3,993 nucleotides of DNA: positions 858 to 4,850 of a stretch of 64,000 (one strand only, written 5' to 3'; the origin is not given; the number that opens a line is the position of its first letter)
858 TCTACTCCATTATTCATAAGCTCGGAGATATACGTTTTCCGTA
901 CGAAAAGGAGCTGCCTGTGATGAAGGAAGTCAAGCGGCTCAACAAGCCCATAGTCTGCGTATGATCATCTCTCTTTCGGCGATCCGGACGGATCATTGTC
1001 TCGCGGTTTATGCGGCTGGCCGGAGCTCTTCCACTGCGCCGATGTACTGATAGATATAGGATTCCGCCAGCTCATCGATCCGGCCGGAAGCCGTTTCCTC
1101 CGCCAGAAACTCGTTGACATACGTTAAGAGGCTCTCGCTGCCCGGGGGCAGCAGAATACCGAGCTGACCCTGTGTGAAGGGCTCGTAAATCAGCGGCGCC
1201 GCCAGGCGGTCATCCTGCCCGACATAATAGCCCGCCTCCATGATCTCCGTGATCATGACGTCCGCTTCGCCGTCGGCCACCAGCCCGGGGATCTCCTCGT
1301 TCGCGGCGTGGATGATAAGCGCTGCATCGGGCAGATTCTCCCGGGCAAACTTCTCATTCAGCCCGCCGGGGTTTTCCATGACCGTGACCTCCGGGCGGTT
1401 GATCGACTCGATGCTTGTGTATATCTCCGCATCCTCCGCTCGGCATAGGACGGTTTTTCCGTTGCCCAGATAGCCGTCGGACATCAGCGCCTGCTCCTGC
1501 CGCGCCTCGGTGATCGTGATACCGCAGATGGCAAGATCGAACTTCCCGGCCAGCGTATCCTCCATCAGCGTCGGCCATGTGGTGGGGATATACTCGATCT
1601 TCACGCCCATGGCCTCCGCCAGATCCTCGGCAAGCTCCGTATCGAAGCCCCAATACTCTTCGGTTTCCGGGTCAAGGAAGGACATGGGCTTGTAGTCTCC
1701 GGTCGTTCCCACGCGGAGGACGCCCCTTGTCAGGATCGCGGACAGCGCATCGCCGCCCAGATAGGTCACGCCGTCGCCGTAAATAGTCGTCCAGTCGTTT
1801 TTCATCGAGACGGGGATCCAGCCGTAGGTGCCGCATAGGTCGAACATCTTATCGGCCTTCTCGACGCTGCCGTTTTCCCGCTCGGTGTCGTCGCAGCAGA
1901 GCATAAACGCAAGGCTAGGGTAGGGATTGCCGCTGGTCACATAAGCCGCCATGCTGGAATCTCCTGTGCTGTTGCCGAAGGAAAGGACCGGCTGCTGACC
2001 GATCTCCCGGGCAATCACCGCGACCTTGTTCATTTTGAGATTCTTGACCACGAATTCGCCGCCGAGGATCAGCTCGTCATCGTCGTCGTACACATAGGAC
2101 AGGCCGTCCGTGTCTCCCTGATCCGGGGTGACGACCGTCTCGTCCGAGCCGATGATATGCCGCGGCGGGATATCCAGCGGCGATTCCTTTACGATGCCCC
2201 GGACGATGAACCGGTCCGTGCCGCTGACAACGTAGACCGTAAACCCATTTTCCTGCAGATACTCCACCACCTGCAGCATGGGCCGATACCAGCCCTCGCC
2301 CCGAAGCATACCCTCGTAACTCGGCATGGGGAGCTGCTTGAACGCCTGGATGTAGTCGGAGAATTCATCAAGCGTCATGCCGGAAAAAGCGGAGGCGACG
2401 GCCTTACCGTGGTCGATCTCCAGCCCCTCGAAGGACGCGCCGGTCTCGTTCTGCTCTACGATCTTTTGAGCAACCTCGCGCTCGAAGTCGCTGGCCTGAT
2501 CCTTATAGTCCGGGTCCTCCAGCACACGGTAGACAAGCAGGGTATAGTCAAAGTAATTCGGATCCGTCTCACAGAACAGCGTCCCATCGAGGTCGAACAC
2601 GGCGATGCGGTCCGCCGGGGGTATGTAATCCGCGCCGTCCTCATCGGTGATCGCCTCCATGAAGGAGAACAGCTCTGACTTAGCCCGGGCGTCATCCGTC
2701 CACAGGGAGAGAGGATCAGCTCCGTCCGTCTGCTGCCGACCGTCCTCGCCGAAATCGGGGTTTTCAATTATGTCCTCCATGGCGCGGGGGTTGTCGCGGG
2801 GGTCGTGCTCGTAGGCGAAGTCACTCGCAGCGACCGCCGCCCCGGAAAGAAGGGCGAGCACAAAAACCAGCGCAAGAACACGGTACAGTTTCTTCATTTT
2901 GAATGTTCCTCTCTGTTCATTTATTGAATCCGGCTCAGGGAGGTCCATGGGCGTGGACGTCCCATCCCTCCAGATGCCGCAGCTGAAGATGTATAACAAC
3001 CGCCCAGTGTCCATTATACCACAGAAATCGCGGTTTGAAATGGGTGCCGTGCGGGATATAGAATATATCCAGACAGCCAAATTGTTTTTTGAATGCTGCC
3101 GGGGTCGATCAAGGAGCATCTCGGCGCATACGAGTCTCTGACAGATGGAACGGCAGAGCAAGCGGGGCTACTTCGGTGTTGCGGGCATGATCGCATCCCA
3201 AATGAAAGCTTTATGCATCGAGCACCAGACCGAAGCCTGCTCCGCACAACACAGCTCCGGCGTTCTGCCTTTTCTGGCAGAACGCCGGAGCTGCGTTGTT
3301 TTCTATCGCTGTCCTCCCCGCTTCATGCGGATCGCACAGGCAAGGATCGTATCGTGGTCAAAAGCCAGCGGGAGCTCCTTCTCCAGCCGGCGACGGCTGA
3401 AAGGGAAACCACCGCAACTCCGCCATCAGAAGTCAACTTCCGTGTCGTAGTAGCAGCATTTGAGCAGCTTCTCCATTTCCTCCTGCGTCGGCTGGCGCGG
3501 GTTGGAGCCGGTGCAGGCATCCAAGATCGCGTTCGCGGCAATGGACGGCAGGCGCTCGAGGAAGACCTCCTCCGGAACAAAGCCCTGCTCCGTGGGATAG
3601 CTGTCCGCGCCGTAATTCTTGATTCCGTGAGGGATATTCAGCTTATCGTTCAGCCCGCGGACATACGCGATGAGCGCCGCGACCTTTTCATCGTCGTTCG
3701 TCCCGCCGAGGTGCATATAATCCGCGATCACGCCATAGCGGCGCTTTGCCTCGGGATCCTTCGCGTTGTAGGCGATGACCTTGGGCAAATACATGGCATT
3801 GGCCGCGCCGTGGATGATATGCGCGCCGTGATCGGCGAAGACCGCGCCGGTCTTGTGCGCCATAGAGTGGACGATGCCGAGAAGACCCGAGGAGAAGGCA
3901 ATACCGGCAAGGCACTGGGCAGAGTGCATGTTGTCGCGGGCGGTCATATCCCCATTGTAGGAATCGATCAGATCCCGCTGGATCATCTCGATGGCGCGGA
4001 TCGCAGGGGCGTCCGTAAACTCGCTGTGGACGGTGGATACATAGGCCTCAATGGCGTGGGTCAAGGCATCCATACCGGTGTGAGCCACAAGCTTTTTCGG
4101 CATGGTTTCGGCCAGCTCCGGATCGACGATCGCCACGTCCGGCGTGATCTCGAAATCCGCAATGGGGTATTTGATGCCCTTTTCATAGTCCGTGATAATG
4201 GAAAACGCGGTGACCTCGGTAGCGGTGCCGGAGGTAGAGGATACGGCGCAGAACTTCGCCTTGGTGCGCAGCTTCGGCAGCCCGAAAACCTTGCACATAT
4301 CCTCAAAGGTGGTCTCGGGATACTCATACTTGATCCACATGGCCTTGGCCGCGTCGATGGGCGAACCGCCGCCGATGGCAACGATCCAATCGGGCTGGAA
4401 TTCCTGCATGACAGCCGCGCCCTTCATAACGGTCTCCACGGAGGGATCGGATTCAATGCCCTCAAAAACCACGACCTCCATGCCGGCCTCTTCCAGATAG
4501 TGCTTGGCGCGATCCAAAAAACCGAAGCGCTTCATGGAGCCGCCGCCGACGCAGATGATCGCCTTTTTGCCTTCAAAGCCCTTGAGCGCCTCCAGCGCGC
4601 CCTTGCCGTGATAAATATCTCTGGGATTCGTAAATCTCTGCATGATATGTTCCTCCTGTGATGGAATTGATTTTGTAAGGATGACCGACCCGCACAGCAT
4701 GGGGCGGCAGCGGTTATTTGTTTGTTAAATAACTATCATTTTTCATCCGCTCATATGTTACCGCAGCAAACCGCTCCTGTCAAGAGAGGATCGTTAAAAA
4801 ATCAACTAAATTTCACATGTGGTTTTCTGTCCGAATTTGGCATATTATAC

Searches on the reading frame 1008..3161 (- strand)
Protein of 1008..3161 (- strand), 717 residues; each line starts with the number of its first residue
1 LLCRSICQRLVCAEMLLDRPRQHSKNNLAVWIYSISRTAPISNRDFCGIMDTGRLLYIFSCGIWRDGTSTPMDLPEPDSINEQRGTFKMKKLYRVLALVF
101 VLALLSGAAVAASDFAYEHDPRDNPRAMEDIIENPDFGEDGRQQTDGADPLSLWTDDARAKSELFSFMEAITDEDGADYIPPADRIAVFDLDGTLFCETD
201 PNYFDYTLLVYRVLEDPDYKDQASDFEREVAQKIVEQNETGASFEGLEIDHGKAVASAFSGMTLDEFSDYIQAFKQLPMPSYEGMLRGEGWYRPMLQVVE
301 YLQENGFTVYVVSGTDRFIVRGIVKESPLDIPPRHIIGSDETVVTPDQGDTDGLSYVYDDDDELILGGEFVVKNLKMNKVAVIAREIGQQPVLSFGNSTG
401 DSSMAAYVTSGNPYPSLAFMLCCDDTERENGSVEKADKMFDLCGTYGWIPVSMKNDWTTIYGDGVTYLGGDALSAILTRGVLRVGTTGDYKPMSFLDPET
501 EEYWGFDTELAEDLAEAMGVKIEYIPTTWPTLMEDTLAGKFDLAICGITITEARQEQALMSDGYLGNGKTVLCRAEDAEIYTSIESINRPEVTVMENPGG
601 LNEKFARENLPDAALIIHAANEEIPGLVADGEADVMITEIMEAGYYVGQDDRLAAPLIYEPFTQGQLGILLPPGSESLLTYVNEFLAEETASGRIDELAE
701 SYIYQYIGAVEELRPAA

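Call 44: search_protein_families(library=pfam, proteins=[window:1008-3161:-], max_evalue=0.00001)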
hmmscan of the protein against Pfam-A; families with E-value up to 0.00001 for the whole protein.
window:1008-3161:- (717 aa): 2 families
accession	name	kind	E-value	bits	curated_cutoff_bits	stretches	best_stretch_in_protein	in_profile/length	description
PF00497.25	SBP_bac_3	-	5.2e-30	104.3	26.4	1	482-703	1-130/132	Bacterial extracellular solute-binding proteins, family 3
PF12710.13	HAD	-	5.2e-08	34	27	1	187-405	1-188/189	haloacid dehalogenase-like hydrolase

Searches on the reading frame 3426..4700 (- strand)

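Call 44: search_protein_families(library=pfam, proteins=[window:3426-4700:-], max_evalue=0.00001)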
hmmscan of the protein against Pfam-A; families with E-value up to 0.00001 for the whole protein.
window:3426-4700:- (424 aa): 3 families
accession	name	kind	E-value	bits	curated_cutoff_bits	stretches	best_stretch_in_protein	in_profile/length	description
PF25137.1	ADH_Fe_C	-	7.3e-51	173.1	27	1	206-415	2-192/194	Fe-containing alcohol dehydrogenase family, C-terminal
PF00465.25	Fe-ADH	-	8.4e-45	152.8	31.3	1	26-194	1-168/168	Iron-containing alcohol dehydrogenase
PF13685.12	Fe-ADH_2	-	2e-06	28.3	28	1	43-121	18-93/149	Iron-containing alcohol dehydrogenase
